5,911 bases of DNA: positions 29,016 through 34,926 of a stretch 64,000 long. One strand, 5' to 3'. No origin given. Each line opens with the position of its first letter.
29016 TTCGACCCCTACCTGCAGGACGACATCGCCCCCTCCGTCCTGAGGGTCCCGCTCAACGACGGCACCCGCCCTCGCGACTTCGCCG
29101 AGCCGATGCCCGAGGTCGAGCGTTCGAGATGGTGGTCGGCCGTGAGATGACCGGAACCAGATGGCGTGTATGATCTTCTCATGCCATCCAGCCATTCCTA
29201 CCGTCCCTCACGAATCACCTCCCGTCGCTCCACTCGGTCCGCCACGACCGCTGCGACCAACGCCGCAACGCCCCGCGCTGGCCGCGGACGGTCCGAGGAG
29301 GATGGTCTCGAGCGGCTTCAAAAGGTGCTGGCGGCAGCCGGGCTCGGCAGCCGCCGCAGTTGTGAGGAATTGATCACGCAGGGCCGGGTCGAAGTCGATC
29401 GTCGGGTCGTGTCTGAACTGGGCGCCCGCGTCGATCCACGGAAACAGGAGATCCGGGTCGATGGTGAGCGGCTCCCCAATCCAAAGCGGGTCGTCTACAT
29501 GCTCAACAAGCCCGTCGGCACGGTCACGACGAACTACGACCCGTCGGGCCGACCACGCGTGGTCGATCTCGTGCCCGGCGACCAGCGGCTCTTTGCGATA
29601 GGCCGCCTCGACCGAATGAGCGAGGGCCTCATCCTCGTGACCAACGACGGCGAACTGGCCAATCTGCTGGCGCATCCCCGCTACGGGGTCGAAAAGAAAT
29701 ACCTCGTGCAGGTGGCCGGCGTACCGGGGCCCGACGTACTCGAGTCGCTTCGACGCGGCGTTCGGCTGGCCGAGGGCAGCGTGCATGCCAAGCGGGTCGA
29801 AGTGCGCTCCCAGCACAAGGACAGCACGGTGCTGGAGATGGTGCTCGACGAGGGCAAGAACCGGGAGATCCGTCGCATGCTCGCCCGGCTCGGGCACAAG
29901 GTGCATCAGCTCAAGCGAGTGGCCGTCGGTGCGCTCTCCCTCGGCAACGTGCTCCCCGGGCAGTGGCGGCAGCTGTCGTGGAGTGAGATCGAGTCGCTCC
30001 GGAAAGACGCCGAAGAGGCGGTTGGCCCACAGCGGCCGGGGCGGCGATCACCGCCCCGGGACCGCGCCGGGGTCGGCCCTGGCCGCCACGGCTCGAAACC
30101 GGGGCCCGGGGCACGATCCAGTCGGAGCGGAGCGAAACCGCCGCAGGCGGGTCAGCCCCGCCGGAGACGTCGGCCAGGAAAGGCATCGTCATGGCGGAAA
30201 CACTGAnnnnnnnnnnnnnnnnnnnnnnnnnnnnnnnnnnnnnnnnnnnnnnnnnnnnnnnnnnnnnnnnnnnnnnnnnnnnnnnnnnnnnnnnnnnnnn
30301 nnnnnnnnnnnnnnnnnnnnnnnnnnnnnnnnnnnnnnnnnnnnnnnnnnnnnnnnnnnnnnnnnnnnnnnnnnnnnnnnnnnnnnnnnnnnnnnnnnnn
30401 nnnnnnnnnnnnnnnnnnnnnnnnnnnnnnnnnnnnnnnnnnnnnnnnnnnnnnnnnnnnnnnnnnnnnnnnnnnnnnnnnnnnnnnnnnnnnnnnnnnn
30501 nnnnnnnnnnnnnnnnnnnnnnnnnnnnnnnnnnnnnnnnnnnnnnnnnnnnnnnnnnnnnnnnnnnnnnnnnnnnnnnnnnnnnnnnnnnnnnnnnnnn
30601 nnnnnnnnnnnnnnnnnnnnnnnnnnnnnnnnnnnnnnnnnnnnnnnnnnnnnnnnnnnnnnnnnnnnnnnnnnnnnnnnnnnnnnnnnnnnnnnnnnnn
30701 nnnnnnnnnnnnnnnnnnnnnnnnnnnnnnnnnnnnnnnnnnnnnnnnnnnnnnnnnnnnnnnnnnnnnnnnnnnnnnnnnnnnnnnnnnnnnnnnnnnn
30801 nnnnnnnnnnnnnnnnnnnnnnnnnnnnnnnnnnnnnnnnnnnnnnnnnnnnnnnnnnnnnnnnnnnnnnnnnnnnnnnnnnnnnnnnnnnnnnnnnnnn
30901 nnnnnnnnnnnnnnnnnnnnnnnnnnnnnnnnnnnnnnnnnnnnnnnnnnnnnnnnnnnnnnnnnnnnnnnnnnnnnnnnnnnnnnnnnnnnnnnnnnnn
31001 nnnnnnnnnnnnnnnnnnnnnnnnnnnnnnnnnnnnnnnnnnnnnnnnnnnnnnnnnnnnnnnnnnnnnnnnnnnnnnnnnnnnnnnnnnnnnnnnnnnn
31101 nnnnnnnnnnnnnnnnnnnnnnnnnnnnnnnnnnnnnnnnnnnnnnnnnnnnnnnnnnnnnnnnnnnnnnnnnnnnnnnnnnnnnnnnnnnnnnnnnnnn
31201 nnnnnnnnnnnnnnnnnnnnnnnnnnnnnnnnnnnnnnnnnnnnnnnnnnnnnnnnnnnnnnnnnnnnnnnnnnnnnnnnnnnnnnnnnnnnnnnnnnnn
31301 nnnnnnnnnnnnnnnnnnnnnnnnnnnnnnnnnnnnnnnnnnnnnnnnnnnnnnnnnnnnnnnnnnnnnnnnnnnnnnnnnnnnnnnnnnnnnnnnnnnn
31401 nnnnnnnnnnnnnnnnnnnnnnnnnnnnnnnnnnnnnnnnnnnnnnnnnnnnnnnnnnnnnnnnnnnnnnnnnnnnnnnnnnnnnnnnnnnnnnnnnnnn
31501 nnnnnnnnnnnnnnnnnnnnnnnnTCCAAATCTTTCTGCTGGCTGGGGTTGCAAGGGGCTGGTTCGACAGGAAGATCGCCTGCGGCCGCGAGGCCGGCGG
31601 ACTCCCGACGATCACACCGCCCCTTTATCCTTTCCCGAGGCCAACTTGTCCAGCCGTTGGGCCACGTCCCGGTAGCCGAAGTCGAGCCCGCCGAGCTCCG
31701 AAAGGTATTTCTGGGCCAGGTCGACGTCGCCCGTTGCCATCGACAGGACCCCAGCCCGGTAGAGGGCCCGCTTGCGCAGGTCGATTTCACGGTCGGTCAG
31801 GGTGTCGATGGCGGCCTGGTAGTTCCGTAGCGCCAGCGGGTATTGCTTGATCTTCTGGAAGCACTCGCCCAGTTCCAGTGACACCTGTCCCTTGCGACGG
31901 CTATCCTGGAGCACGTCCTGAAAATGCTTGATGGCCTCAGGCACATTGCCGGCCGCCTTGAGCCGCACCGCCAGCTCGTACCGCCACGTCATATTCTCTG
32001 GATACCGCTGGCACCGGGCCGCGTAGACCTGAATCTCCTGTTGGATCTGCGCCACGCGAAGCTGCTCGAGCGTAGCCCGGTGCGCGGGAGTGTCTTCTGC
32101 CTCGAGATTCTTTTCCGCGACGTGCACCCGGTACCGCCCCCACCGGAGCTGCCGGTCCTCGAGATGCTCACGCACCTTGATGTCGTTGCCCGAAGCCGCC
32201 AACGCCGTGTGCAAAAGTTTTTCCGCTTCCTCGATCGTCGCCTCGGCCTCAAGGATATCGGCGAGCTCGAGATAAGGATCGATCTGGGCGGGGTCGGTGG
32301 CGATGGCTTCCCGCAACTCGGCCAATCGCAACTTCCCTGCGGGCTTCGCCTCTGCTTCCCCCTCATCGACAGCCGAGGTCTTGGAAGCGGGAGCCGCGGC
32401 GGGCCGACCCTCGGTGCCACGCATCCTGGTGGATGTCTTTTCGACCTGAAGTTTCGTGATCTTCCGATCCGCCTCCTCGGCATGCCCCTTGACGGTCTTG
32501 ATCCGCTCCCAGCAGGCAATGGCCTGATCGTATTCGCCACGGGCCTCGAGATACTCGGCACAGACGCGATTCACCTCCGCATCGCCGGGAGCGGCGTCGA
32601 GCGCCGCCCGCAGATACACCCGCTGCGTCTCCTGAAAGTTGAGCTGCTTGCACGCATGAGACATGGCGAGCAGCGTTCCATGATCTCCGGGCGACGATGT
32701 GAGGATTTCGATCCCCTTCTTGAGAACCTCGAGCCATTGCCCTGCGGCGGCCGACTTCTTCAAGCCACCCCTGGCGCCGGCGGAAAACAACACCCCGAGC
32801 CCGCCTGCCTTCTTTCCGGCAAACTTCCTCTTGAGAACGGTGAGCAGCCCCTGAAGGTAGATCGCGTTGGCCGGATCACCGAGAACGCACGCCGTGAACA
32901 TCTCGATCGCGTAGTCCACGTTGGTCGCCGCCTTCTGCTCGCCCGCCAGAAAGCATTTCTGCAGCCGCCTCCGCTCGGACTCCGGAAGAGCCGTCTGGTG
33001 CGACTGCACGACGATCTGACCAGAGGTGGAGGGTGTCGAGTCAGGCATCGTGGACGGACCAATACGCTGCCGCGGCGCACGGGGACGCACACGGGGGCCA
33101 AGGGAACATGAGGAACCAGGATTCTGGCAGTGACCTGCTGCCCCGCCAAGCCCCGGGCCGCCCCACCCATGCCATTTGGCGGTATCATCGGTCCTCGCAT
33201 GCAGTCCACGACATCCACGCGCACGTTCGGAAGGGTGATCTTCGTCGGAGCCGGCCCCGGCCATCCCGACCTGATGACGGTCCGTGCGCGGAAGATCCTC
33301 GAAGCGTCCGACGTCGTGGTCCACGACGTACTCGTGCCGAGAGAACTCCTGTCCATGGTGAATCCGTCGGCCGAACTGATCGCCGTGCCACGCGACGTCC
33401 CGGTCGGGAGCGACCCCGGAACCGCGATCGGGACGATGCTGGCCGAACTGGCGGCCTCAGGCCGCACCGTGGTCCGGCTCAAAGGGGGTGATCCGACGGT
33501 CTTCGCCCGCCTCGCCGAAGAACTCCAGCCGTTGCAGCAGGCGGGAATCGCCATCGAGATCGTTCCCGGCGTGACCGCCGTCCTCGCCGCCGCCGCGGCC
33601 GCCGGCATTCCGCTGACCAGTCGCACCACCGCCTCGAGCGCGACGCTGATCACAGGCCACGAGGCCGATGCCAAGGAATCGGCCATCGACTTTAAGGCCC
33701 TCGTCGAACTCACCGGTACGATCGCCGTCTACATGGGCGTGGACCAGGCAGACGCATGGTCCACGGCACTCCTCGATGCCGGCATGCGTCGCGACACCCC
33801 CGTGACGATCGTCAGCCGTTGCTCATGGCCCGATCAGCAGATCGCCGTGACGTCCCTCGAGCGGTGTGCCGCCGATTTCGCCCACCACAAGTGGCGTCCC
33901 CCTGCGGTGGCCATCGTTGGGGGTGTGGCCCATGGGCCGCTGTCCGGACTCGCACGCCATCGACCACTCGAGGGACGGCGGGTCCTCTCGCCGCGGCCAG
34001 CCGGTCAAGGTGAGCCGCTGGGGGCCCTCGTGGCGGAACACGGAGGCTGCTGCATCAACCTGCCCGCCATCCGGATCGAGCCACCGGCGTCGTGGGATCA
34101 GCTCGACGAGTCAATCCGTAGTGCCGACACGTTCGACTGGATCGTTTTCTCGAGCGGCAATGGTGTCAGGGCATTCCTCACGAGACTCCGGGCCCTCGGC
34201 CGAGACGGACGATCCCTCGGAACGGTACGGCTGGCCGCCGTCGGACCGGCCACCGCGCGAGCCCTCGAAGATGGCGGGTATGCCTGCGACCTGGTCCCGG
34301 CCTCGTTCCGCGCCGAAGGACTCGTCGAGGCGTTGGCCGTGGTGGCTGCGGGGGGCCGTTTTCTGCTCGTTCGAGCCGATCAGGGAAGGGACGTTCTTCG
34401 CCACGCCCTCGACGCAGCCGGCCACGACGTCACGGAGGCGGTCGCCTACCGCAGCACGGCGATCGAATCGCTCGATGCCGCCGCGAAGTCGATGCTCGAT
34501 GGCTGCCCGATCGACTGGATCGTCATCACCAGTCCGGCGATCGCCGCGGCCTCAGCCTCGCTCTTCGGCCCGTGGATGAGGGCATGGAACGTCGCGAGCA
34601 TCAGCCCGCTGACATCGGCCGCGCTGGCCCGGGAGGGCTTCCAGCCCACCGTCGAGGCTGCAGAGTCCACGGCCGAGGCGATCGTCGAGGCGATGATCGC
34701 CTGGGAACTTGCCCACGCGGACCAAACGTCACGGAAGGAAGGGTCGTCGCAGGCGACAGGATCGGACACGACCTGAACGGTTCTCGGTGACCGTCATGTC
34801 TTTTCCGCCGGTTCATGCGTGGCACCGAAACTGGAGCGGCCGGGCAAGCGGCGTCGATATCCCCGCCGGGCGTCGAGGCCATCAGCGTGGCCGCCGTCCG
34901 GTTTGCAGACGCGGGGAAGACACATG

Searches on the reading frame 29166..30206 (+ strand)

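Call 80: search_protein_families(library=pfam, proteins=[window:29166-30206:+], max_evalue=0.00001)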
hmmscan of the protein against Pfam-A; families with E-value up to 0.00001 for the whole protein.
window:29166-30206:+ (346 aa): 2 families
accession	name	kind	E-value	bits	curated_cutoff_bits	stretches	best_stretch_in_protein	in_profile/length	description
PF00849.27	PseudoU_synth_2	-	8.6e-20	71.9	26.8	1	110-240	2-151/152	RNA pseudouridylate synthase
PF01479.30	S4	-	3.6e-10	39.8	22.8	1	49-91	1-44/48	S4 domain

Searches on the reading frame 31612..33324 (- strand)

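Call 80: search_protein_families(library=pfam, proteins=[window:31612-33324:-], max_evalue=0.00001)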
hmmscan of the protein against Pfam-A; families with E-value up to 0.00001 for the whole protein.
window:31612-33324:- (570 aa): 8 families
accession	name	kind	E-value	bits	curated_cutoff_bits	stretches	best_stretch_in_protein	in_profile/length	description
PF14559.12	TPR_19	-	5.3e-14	52.7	25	0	335-384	12-61/68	Tetratricopeptide repeat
PF13428.12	TPR_14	-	3.5e-10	40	23.5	0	350-387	3-40/44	Tetratricopeptide repeat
PF07719.23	TPR_2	-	3.5e-08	33.4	27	0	255-274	7-26/34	Tetratricopeptide repeat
PF14561.12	TPR_20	-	4.6e-08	33.7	25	0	428-490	5-69/90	Tetratricopeptide repeat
PF13432.12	TPR_16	-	9.9e-07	29.5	32.7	0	449-506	1-58/65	Tetratricopeptide repeat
PF13424.12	TPR_12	-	2e-06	28.3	30.1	0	450-508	8-74/77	Tetratricopeptide repeat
PF13174.12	TPR_6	-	5.6e-06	27.1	26.3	0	520-544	2-26/33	Tetratricopeptide repeat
PF13414.12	TPR_11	-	9.3e-06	25.7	26.8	0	334-358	14-38/42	TPR repeat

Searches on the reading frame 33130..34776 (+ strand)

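Call 80: search_protein_families(library=pfam, proteins=[window:33130-34776:+], max_evalue=0.00001)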
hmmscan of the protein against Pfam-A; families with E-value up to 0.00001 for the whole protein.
window:33130-34776:+ (548 aa): 2 families
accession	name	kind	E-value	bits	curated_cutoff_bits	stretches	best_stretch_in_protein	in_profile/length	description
PF02602.20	HEM4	-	8e-56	189.2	27.5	1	298-520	4-231/231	Uroporphyrinogen-III synthase HemD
PF00590.25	TP_methylase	-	9e-47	160.2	27.8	1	35-244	1-209/212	Tetrapyrrole (Corrin/Porphyrin) Methylases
